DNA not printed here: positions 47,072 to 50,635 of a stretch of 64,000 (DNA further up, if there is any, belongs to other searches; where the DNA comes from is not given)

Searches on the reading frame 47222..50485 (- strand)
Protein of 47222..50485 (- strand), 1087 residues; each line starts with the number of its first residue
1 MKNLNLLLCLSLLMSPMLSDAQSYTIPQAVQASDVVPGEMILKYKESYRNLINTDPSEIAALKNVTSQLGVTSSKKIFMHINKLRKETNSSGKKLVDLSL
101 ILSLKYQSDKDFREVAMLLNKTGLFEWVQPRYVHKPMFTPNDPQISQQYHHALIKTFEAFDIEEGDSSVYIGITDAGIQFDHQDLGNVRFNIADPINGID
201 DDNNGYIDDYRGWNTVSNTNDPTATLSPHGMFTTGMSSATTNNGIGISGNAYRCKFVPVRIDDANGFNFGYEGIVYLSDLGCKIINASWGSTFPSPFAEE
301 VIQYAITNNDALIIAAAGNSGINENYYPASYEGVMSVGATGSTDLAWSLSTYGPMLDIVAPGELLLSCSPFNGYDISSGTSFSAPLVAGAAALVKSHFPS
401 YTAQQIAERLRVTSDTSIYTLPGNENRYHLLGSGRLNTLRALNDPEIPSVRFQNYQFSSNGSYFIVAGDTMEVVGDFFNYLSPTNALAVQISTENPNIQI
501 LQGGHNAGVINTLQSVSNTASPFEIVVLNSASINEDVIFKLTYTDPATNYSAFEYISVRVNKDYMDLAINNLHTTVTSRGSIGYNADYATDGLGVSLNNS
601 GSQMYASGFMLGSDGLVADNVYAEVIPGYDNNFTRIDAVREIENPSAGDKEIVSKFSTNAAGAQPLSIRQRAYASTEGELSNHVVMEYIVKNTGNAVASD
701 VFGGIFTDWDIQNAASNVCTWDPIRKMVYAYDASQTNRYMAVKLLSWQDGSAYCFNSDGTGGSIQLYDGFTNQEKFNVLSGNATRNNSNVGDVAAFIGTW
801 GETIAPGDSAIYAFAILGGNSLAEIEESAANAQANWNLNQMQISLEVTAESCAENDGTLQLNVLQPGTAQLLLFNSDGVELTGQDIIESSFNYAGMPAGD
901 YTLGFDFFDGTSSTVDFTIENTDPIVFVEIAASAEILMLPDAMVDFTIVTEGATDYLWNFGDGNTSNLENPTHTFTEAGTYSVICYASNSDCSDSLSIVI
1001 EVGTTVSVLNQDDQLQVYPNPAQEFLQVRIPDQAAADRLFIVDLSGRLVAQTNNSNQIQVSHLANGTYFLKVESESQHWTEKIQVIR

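Call 80: search_protein_families(library=pfam, proteins=[window:47222-50485:-], max_evalue=0.00001)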
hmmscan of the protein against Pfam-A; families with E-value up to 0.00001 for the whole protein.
window:47222-50485:- (1087 aa): 4 families
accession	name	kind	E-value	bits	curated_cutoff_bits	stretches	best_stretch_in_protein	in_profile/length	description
PF00082.27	Peptidase_S8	-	9e-40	137.2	21.8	1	167-416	2-275/288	Subtilase family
PF18962.6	Por_Secre_tail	-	4.3e-14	53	27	1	1017-1085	1-75/75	Secretion system C-terminal sorting domain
PF00801.26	PKD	-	9.9e-11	41.9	23.5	1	940-1002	13-80/80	PKD domain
PF18911.6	PKD_4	-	1.9e-10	41.1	27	1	952-989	33-70/85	PKD domain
